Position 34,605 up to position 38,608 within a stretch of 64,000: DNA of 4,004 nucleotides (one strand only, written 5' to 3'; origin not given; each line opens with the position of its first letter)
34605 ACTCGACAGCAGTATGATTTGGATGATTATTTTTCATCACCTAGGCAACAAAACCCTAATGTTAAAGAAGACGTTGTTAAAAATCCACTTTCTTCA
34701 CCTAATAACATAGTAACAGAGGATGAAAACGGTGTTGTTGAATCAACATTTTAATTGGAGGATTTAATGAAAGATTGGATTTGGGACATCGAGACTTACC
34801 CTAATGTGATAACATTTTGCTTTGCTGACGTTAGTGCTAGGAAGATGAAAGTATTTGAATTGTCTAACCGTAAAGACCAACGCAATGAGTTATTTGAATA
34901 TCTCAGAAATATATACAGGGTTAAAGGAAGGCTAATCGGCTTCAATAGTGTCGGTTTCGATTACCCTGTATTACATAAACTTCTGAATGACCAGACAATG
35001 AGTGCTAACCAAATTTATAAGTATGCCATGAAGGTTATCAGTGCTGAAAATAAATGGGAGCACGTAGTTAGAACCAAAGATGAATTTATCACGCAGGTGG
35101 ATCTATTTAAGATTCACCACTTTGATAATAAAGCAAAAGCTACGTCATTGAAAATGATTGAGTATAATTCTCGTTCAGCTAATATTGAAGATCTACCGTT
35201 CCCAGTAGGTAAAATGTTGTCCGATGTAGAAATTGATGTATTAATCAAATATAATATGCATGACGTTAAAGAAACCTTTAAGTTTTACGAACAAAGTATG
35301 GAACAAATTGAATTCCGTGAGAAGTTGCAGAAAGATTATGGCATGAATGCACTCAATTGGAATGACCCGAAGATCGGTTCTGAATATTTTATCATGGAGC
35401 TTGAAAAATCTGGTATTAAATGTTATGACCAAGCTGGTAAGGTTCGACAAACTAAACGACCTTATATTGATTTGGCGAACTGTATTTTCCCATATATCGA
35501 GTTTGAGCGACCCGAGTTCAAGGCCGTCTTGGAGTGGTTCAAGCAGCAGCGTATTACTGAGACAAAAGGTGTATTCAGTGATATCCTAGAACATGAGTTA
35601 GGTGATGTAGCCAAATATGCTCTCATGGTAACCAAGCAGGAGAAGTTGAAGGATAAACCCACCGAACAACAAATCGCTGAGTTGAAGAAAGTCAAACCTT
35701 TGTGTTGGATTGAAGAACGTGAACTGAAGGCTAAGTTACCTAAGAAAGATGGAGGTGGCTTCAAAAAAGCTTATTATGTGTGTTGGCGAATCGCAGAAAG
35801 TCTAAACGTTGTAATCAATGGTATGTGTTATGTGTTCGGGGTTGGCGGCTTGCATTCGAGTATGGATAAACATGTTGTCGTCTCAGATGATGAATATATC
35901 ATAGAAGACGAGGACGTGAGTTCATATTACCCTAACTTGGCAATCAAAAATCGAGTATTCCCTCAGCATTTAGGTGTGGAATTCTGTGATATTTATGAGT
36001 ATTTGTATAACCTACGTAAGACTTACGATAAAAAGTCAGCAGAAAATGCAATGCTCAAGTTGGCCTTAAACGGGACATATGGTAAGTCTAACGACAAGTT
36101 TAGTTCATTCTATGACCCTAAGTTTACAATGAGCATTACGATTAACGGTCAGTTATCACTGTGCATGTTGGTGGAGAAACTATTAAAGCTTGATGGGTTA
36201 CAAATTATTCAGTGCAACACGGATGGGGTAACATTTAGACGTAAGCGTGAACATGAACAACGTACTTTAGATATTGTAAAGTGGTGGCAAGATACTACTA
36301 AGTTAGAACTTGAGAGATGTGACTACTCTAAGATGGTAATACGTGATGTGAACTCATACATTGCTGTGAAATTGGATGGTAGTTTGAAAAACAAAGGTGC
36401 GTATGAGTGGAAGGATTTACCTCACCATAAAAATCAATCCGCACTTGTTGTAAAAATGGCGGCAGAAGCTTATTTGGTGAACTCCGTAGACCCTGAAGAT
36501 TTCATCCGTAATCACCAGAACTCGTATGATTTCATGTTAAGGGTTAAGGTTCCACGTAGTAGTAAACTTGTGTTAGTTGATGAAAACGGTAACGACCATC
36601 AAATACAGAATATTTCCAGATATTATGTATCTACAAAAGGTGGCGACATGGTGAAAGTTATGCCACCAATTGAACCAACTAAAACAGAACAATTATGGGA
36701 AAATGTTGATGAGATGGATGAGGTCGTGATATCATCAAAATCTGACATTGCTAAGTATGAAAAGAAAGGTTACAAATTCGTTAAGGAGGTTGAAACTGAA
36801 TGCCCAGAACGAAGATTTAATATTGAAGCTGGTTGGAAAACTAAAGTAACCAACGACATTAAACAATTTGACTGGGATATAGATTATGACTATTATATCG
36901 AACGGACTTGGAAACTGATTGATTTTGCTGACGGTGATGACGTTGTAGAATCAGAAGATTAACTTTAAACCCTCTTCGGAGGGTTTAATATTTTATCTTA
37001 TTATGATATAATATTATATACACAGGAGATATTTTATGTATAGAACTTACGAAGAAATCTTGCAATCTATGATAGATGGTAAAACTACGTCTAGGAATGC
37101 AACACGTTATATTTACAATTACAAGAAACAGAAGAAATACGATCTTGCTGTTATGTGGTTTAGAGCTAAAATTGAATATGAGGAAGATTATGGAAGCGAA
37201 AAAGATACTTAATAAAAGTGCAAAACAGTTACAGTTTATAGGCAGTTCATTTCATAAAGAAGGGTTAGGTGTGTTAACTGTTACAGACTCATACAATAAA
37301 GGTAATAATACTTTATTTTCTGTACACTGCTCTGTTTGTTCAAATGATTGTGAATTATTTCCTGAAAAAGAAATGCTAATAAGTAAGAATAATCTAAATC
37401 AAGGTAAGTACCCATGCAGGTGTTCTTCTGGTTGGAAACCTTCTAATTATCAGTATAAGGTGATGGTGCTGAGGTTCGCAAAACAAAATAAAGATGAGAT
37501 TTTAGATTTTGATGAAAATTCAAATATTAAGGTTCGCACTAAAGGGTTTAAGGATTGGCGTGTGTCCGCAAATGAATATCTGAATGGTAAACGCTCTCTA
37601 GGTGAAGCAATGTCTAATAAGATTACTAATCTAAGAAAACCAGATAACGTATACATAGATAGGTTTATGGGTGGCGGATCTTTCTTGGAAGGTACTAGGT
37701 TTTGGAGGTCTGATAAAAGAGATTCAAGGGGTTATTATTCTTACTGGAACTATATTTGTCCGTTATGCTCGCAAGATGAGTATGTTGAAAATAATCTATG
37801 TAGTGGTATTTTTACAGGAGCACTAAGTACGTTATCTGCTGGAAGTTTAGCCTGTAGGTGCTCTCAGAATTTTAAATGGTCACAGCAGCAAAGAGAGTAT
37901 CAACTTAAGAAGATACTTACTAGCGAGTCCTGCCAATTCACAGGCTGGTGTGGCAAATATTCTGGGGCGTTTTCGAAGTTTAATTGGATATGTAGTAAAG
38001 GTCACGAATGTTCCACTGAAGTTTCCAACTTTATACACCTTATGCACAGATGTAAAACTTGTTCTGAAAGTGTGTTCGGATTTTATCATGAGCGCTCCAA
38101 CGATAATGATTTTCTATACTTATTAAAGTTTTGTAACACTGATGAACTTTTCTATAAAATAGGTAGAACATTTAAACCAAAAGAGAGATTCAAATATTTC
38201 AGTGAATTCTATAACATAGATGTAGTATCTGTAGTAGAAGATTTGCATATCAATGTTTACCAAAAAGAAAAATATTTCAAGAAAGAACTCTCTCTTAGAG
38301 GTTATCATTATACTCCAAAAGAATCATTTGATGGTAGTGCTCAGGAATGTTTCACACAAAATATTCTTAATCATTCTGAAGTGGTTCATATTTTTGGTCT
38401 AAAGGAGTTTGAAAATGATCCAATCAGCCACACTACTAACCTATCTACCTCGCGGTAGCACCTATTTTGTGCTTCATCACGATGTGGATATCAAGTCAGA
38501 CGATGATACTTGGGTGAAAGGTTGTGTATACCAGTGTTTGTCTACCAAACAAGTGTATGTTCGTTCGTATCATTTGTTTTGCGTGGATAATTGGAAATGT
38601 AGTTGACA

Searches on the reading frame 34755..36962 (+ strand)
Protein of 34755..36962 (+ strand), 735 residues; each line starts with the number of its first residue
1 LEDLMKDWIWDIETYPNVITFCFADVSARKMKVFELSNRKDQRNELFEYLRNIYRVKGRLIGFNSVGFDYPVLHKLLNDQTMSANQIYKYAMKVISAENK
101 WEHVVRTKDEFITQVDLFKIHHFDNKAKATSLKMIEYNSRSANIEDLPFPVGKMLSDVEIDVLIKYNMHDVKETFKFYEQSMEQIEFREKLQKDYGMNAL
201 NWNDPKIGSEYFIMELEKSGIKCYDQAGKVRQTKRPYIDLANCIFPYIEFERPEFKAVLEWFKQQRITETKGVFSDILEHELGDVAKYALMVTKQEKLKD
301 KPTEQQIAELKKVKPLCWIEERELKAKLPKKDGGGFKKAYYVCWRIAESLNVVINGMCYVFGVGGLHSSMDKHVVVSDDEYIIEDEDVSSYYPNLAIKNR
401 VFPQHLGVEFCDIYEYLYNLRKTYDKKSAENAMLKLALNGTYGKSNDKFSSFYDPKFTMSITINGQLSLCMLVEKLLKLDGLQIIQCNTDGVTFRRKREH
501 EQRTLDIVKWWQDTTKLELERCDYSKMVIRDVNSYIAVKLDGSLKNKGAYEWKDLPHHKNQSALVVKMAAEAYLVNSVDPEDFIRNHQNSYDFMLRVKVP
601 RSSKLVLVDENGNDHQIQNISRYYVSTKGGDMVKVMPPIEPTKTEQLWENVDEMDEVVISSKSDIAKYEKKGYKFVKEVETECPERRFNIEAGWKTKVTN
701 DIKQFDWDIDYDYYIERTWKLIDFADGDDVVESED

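Call 13: search_dna_similar(query=window:34755-36962:+, collection=phages, mode=protein, max_rows=20)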
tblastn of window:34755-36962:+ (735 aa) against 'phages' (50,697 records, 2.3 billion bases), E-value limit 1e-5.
Records with a match: 965; places in all: 969; records where one place covers at least 80% of the query: 405.
Best place of each record, by identity: 60-80% 116; <60% 849.
By first word of the organism name: Enterococcus 127; Rheinheimera 115; Pseudomonas 98; Vibrio 96; Klebsiella 77; Escherichia 56; uncultured 41; Leuconostoc 39; Rhodobacter 30; Flavobacterium 29; and 61 more.
By host as written in the record: - 126; Rheinheimera sp. BAL341 115; Klebsiella pneumoniae 46; Enterococcus faecalis 39; Pseudomonas aeruginosa 31; Rhodobacter capsulatus YW1 30; Escherichia coli 23; Stenotrophomonas maltophilia 14; and 266 more.
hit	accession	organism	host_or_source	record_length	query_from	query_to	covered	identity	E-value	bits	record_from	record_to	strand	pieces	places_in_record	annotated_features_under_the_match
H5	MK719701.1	Rheinheimera phage vB_RspM_Barba1A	Rheinheimera sp. BAL341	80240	8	727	98%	71.4%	0e+0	1098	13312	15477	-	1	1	DNA polymerase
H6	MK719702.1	Rheinheimera phage vB_RspM_Barba1S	Rheinheimera sp. BAL341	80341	8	727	98%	71.4%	0e+0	1098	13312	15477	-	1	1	DNA polymerase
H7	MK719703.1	Rheinheimera phage vB_RspM_Barba2A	Rheinheimera sp. BAL341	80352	8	727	98%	71.4%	0e+0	1098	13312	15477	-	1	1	DNA polymerase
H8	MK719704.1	Rheinheimera phage vB_RspM_Barba2S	Rheinheimera sp. BAL341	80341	8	727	98%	71.4%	0e+0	1098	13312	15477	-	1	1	DNA polymerase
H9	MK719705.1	Rheinheimera phage vB_RspM_Barba3A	Rheinheimera sp. BAL341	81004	8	727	98%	71.4%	0e+0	1098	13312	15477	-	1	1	DNA polymerase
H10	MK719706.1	Rheinheimera phage vB_RspM_Barba3S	Rheinheimera sp. BAL341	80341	8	727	98%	71.4%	0e+0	1098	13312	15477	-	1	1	DNA polymerase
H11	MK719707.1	Rheinheimera phage vB_RspM_Barba4A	Rheinheimera sp. BAL341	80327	8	727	98%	71.4%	0e+0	1098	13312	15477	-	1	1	DNA polymerase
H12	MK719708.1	Rheinheimera phage vB_RspM_Barba4S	Rheinheimera sp. BAL341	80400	8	727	98%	71.4%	0e+0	1098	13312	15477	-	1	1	DNA polymerase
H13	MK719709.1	Rheinheimera phage vB_RspM_Barba5A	Rheinheimera sp. BAL341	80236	8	727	98%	71.4%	0e+0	1098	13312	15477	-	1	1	DNA polymerase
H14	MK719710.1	Rheinheimera phage Barba5S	Rheinheimera sp. BAL341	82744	8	727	98%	71.4%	0e+0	1098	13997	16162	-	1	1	DNA polymerase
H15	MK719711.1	Rheinheimera phage vB_RspM_Barba6A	Rheinheimera sp. BAL341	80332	8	727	98%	71.4%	0e+0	1098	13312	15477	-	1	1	DNA polymerase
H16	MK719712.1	Rheinheimera phage vB_RspM_Barba7A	Rheinheimera sp. BAL341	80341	8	727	98%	71.4%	0e+0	1098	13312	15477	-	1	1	DNA polymerase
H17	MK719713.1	Rheinheimera phage vB_RspM_Barba8A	Rheinheimera sp. BAL341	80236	8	727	98%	71.4%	0e+0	1098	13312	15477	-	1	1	DNA polymerase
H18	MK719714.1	Rheinheimera phage Barba8S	Rheinheimera sp. BAL341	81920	8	727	98%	71.4%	0e+0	1098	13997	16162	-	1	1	DNA polymerase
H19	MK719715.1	Rheinheimera phage vB_RspM_Barba9A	Rheinheimera sp. BAL341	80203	8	727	98%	71.4%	0e+0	1098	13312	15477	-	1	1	DNA polymerase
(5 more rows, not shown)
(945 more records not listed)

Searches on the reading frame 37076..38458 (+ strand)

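Call 37: search_protein_families(library=phrogs, proteins=[window:37076-38458:+], max_evalue=0.00001)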
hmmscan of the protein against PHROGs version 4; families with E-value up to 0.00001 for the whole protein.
window:37076-38458:+ (460 aa): 2 families
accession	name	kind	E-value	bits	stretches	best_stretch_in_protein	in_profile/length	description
phrog_681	-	DNA, RNA and nucleotide metabolism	2.2e-74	252.1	1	28-442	72-538/576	endonuclease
phrog_15358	-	unknown function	6e-07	30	1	301-413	75-195/226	-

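Call 96: search_protein_families(library=pfam, proteins=[window:37076-38458:+], max_evalue=0.001)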
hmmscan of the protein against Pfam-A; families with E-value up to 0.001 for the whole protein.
window:37076-38458:+ (460 aa): 1 family
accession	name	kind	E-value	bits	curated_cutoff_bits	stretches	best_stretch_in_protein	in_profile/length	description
PF21817.3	CapR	-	1e-33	115.7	24.2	3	53-117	3-67/67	CapR homology domain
